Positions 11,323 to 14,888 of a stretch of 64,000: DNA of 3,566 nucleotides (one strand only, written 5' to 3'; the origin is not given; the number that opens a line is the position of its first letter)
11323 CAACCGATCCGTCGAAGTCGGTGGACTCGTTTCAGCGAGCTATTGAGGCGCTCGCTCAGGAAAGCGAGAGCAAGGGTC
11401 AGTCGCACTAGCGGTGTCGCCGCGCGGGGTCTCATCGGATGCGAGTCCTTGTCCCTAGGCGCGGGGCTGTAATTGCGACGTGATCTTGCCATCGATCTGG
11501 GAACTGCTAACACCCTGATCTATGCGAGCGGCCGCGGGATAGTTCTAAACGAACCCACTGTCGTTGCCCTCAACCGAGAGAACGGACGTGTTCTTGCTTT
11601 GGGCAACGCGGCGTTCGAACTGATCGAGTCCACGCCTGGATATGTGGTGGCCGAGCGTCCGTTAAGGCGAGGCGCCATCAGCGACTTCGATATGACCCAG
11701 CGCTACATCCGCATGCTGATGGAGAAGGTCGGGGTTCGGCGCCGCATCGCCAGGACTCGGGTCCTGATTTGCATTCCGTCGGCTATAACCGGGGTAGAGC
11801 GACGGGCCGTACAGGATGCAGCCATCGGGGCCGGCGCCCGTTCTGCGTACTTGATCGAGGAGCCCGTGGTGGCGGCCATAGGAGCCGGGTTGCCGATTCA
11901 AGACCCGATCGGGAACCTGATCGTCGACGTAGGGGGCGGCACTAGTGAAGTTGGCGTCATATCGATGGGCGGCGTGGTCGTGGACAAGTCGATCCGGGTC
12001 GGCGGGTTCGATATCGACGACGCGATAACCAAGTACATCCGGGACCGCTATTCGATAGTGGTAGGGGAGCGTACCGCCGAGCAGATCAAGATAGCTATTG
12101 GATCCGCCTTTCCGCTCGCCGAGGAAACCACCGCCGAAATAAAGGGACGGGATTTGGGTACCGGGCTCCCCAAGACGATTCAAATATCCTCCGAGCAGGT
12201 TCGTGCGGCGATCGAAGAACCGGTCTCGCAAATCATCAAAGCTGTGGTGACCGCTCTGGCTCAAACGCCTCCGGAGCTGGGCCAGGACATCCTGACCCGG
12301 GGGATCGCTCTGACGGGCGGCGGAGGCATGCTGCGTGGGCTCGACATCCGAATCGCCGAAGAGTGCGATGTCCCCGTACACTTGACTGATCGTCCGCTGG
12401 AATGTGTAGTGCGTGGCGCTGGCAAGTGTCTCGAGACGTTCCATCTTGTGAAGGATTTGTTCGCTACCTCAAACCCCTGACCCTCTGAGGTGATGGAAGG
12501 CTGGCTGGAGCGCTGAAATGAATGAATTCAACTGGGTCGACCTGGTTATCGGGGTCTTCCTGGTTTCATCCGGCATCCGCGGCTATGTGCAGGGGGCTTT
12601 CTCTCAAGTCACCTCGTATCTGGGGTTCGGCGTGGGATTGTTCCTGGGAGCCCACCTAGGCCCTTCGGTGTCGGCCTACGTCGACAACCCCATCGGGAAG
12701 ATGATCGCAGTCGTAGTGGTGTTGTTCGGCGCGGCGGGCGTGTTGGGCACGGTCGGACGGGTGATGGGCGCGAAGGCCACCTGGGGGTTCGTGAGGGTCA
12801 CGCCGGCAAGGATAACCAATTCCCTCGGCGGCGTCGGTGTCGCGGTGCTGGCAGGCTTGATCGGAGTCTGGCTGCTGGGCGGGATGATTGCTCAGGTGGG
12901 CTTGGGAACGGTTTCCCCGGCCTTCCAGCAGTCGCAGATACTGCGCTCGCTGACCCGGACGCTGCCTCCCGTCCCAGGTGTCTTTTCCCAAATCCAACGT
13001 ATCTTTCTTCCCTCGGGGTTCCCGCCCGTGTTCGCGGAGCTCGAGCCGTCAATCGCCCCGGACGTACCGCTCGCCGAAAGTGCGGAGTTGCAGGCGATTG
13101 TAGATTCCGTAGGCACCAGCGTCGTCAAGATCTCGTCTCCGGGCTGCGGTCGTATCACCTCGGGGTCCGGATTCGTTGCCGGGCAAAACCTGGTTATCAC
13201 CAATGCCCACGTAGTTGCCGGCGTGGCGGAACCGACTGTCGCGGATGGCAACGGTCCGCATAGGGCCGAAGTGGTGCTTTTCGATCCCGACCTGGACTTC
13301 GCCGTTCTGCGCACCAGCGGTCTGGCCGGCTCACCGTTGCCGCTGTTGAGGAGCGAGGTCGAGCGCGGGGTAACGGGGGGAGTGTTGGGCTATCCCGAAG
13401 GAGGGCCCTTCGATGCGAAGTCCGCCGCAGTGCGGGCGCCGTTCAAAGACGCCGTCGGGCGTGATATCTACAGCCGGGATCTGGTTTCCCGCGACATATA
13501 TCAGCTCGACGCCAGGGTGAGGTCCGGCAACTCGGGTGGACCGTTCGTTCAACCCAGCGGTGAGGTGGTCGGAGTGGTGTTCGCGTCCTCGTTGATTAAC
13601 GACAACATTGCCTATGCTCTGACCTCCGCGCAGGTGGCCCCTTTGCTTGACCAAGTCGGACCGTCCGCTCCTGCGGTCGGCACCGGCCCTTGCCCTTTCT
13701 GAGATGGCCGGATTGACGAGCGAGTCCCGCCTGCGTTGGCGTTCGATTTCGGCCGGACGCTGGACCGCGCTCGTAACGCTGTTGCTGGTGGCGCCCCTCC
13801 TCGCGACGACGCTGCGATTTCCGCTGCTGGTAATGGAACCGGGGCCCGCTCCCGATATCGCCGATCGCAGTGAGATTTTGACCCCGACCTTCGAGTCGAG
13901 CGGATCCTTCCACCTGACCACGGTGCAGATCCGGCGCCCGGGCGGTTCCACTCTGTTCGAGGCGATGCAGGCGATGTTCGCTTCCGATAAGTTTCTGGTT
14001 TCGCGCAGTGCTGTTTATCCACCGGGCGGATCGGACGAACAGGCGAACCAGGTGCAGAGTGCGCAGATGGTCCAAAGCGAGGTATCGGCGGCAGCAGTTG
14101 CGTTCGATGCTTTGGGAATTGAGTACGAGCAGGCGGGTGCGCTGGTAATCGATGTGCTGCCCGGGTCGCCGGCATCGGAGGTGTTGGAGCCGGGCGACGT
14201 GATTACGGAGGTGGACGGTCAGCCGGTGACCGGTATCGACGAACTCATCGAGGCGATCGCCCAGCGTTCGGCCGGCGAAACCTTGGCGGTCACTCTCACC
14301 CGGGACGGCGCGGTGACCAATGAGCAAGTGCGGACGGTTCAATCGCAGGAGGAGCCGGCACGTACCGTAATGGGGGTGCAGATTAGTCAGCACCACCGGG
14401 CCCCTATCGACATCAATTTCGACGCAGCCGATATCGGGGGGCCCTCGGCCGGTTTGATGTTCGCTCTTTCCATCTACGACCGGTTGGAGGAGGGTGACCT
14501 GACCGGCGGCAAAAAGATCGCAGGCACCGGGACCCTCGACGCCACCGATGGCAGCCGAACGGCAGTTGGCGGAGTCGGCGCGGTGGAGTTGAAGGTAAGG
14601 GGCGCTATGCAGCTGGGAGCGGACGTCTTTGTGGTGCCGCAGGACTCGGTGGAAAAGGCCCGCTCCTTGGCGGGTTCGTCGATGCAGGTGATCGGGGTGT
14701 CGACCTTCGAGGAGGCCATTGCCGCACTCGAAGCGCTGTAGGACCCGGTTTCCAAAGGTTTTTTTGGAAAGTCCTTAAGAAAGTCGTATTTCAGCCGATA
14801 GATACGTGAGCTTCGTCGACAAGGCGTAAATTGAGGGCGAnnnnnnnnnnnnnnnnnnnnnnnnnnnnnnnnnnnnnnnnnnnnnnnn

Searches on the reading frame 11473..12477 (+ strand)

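Call 17: search_protein_families(library=pfam, proteins=[window:11473-12477:+])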
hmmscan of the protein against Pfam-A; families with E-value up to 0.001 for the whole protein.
window:11473-12477:+ (335 aa): 4 families
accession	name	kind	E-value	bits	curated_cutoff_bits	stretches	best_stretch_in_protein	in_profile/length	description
PF06723.19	MreB_Mbl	-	4.8e-129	430.3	27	1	3-326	2-325/327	MreB/Mbl protein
PF00012.26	HSP70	-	6.1e-10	38.4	20.6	1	95-194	134-239/599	Hsp70 protein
PF00022.25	Actin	-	2.1e-09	36.9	27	1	17-192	20-190/410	Actin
PF14450.12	FtsA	-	1.9e-06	28.7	31.8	1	150-304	2-109/127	Cell division protein FtsA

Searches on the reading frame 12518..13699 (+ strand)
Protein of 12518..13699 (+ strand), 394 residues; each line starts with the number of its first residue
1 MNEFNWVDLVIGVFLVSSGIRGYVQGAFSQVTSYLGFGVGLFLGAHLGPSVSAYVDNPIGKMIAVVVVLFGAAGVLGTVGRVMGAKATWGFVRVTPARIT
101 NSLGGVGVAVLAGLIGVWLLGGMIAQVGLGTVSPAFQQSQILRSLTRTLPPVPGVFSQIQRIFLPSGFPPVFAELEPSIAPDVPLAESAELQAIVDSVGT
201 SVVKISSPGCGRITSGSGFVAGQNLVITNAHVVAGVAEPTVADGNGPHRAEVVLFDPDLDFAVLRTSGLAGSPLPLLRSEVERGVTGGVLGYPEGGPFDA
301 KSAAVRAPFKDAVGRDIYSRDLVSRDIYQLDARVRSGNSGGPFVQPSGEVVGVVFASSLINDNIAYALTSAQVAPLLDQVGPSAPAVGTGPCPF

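Call 17: search_protein_families(library=pfam, proteins=[window:12518-13699:+])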
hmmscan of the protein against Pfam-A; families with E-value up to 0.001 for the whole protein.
window:12518-13699:+ (394 aa): 3 families
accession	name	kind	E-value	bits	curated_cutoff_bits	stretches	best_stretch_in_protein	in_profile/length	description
PF13365.12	Trypsin_2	-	2.9e-20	73.9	27.6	1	216-353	1-144/144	Trypsin-like peptidase domain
PF02674.22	Colicin_V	-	3.7e-12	46.9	29.3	1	7-148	1-142/144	Colicin V production protein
PF00089.32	Trypsin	-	8.1e-10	39.3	20.6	1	206-357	11-198/220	Trypsin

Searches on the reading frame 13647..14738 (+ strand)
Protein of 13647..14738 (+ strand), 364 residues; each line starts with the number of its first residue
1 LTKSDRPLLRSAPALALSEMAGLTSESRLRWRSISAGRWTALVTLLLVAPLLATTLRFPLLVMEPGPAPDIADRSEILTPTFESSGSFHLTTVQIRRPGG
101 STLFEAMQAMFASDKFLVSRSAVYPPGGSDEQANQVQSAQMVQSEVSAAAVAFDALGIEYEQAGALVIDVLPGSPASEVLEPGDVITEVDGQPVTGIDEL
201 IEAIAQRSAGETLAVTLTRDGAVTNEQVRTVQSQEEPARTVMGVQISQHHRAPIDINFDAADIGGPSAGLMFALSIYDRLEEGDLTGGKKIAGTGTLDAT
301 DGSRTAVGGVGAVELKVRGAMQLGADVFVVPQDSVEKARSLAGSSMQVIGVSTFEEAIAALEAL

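Call 17: search_protein_families(library=pfam, proteins=[window:13647-14738:+])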
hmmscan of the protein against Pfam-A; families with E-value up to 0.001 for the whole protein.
window:13647-14738:+ (364 aa): 3 families
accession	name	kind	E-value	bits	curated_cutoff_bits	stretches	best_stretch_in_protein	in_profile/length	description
PF13180.12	PDZ_2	-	1.1e-12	48.4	27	1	161-226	10-76/80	PDZ domain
PF17820.7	PDZ_6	-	2.2e-09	37.3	27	1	167-215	2-50/54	PDZ domain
PF00595.29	PDZ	-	7.7e-09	36.3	23.2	1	162-216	24-79/81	PDZ domain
